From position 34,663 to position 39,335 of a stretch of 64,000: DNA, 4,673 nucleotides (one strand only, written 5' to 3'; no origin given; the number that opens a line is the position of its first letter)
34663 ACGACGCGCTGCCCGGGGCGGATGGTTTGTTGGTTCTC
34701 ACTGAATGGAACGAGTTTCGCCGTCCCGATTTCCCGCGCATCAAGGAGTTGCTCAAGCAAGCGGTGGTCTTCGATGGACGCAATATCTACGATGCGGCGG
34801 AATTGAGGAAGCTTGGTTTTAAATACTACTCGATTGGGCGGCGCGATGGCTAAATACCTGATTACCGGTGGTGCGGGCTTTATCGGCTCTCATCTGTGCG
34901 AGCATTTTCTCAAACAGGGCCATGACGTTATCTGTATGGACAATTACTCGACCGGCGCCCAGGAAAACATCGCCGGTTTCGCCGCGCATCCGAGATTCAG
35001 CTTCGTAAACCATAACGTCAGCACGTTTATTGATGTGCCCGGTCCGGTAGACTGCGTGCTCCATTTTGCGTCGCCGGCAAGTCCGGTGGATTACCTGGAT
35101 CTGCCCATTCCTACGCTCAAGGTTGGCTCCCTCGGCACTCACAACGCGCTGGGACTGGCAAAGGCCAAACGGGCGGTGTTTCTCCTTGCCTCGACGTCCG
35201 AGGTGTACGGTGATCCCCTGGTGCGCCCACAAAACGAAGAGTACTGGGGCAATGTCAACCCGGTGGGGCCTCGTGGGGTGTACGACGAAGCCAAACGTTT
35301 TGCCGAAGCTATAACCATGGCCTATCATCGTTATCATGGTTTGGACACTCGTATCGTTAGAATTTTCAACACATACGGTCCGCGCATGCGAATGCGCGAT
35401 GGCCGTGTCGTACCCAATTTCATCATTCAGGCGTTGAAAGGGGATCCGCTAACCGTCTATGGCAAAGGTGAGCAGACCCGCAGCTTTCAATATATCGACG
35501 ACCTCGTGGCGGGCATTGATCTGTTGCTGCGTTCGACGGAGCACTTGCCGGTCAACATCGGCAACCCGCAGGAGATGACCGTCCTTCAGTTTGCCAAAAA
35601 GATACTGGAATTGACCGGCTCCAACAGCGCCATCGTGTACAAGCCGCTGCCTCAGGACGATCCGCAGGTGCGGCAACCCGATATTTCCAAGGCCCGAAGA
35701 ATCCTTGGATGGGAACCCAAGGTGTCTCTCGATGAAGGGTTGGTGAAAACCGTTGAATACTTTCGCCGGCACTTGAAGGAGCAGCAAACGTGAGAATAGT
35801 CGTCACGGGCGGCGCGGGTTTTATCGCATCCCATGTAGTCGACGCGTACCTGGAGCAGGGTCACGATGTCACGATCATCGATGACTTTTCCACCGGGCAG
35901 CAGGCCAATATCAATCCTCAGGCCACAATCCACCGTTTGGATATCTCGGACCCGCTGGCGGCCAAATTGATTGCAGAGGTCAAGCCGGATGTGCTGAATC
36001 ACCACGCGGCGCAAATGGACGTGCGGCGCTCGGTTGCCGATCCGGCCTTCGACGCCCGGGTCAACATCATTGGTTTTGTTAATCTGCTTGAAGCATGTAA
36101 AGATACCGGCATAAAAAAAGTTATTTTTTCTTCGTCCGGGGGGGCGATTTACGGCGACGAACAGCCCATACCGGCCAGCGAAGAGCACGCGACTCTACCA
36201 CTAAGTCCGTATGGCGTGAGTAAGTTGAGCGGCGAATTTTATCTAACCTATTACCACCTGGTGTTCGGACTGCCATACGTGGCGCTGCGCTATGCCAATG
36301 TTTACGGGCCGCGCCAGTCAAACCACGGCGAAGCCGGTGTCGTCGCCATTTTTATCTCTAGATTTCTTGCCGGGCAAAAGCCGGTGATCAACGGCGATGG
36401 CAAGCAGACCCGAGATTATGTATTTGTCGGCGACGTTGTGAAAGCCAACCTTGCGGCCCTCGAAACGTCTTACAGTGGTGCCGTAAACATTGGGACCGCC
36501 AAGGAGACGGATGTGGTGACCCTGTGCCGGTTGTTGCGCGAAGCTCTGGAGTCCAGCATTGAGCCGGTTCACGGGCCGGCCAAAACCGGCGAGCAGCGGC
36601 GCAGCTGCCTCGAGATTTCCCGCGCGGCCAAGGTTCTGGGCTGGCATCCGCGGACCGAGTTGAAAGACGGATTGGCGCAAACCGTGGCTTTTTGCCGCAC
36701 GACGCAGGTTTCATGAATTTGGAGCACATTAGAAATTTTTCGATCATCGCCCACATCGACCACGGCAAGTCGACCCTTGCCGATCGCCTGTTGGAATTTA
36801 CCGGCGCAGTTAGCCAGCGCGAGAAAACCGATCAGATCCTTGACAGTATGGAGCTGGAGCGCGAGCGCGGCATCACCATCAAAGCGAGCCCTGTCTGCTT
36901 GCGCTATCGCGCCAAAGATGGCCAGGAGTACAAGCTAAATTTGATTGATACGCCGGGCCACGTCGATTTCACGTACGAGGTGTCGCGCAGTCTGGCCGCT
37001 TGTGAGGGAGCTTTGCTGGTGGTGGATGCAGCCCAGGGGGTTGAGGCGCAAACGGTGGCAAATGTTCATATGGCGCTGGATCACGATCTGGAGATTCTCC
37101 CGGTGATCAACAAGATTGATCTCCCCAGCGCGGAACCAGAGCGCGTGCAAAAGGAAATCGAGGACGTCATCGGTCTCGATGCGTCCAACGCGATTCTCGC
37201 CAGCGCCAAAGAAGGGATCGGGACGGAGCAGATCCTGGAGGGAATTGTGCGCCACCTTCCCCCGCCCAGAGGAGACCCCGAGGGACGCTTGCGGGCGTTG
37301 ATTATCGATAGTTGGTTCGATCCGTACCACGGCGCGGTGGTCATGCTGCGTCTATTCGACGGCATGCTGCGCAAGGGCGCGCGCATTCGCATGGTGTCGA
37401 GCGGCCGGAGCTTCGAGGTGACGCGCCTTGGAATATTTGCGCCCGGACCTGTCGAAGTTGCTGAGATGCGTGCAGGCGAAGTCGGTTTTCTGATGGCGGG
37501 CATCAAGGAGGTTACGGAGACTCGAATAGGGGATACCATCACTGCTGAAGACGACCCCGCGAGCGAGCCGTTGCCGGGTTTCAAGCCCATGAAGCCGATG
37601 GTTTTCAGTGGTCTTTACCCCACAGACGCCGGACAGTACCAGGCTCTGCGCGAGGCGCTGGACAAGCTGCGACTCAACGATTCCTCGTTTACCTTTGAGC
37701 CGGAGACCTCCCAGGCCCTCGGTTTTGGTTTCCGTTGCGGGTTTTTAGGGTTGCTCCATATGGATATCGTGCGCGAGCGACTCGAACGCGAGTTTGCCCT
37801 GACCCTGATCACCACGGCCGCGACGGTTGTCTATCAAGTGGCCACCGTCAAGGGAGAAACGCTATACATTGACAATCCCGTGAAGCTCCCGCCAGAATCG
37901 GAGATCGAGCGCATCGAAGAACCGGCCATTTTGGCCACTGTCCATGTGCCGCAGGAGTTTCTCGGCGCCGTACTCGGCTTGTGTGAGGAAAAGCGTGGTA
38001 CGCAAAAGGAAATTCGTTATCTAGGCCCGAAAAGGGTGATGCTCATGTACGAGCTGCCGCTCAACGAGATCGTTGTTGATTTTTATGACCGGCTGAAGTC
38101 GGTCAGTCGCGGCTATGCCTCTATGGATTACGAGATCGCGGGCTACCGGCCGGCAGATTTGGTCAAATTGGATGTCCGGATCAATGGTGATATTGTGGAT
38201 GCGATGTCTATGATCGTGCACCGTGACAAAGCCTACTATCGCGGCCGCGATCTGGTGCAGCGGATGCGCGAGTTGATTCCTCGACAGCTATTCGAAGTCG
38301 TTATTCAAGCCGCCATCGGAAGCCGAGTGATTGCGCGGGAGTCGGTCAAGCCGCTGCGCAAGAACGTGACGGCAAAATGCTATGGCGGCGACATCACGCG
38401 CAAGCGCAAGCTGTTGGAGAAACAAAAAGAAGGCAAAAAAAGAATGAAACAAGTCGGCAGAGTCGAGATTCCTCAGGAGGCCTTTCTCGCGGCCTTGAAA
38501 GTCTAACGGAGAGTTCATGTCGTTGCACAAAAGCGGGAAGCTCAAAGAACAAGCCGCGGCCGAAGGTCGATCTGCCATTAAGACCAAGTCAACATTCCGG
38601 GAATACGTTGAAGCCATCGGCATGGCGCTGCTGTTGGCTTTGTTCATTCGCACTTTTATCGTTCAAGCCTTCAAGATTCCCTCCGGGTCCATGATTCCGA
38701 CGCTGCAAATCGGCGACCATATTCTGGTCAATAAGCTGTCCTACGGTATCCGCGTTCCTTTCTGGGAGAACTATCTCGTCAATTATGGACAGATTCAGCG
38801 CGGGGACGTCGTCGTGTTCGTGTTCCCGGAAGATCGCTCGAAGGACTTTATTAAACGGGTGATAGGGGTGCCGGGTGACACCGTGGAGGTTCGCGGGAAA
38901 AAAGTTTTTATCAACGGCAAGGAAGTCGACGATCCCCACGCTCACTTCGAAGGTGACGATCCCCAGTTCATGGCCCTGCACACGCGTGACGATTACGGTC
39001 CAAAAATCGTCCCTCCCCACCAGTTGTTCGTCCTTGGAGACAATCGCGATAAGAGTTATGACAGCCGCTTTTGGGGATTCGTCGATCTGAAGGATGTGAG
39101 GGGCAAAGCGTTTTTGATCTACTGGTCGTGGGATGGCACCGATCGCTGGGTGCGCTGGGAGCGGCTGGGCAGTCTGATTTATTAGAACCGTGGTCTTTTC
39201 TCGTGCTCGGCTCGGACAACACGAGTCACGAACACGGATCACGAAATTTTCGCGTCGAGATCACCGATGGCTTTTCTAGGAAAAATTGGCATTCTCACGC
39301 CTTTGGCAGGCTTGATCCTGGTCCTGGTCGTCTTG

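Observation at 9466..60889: One architecture, many alphabets: hairpins whose arms are tandem 6-9-nt units occupy most gene junctions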

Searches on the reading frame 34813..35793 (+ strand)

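Call 58: search_protein_families(library=pfam, proteins=[window:34813-35793:+])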
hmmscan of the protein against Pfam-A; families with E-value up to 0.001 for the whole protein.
window:34813-35793:+ (326 aa): 6 families
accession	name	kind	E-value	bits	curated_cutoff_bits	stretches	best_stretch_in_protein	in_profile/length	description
PF16363.11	GDP_Man_Dehyd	-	1.5e-49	169.7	27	1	16-312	1-331/332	GDP-mannose 4,6 dehydratase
PF01370.27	Epimerase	-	1.2e-46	159.5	20.9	1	16-250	2-240/240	NAD dependent epimerase/dehydratase family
PF02719.21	Polysacc_synt_2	-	1.7e-07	31.2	20.2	0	151-271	132-250/293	Polysaccharide biosynthesis protein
PF07993.18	NAD_binding_4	-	3.9e-07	29.9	20.1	0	79-186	89-206/258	Male sterility protein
PF01073.25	3Beta_HSD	-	6.4e-07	29.1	22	1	16-231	1-221/280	3-beta hydroxysteroid dehydrogenase/isomerase family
PF04321.23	RmlD_sub_bind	-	7.5e-05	22.4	27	1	15-274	3-237/287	RmlD substrate binding domain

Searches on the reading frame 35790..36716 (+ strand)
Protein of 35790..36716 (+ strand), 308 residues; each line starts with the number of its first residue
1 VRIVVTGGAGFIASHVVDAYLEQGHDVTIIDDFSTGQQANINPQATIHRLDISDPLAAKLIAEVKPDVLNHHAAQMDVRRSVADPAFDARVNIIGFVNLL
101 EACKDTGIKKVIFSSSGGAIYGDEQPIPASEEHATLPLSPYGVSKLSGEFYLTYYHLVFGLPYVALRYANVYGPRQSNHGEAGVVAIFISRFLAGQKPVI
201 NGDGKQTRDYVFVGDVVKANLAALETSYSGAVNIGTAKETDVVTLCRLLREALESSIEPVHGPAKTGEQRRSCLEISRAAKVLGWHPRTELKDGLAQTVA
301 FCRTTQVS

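Call 58: search_protein_families(library=pfam, proteins=[window:35790-36716:+])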
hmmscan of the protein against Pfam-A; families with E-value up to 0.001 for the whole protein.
window:35790-36716:+ (308 aa): 8 families
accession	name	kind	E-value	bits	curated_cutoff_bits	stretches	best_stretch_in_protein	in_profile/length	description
PF01370.27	Epimerase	-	8.1e-61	205.9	20.9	1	3-235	1-240/240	NAD dependent epimerase/dehydratase family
PF16363.11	GDP_Man_Dehyd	-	2.7e-52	178.7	27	1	5-297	2-331/332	GDP-mannose 4,6 dehydratase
PF01073.25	3Beta_HSD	-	2.1e-18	66.8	22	1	4-224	1-229/280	3-beta hydroxysteroid dehydrogenase/isomerase family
PF04321.23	RmlD_sub_bind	-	1.5e-15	57.5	27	1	1-179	1-159/287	RmlD substrate binding domain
PF02719.21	Polysacc_synt_2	-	1.5e-10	41.1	20.2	1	3-252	1-246/293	Polysaccharide biosynthesis protein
PF07993.18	NAD_binding_4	-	3.1e-08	33.5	20.1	1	48-213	73-251/258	Male sterility protein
PF13460.12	NAD_binding_10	-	5.8e-07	30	27.2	1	7-167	1-142/184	NAD(P)H-binding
PF05368.20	NmrA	-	5.3e-06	26.7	27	1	2-119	4-110/298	NmrA-like family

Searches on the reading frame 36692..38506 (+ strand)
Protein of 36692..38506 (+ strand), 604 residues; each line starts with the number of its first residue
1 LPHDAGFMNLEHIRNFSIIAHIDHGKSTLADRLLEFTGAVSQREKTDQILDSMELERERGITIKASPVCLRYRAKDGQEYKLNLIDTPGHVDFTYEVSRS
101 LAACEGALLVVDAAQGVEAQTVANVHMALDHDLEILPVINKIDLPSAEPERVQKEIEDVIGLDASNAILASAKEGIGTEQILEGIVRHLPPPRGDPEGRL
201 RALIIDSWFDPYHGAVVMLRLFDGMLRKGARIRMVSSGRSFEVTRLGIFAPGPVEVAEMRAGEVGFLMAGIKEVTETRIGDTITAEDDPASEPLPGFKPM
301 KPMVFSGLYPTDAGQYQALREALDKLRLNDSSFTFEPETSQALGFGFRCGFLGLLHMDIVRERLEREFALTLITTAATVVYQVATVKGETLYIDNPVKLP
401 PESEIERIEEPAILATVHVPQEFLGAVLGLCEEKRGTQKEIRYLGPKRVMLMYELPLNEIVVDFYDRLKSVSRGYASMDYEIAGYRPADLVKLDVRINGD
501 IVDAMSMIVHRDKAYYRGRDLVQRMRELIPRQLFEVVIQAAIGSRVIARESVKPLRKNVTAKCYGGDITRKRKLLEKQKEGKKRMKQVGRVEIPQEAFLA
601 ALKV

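Call 59: search_protein_families(library=pfam, proteins=[window:36692-38506:+])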
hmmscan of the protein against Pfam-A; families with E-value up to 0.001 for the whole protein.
window:36692-38506:+ (604 aa): 6 families
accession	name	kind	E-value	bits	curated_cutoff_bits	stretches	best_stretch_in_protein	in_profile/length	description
PF00009.33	GTP_EFTU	-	4.5e-56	189.8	26.5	1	12-191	2-188/188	Elongation factor Tu GTP binding domain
PF06421.17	LepA_C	-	6.7e-51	171.3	29.7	1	497-603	1-107/107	GTP-binding protein LepA C-terminus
PF00679.30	EFG_C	-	5.4e-21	74.9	27.9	1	408-494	2-87/89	Elongation factor G C-terminus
PF03144.31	GTP_EFTU_D2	-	1.7e-09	38.4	30.3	1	214-284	1-73/73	Elongation factor Tu domain 2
PF14492.12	EFG_III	-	6.7e-05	23.3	27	1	301-374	3-73/75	Elongation Factor G, domain III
PF01926.29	MMR_HSR1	-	0.00061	20.3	21.9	0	23-141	9-113/113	50S ribosome-binding GTPase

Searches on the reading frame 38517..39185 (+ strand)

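Call 21: search_protein_families(library=pfam, proteins=[window:38517-39185:+])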
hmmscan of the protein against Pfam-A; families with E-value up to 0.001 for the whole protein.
window:38517-39185:+ (222 aa): 1 family
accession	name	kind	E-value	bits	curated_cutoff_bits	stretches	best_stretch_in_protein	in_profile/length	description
PF10502.14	Peptidase_S26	-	9.1e-55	185.6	22.9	1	28-203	2-168/168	Signal peptidase, peptidase S26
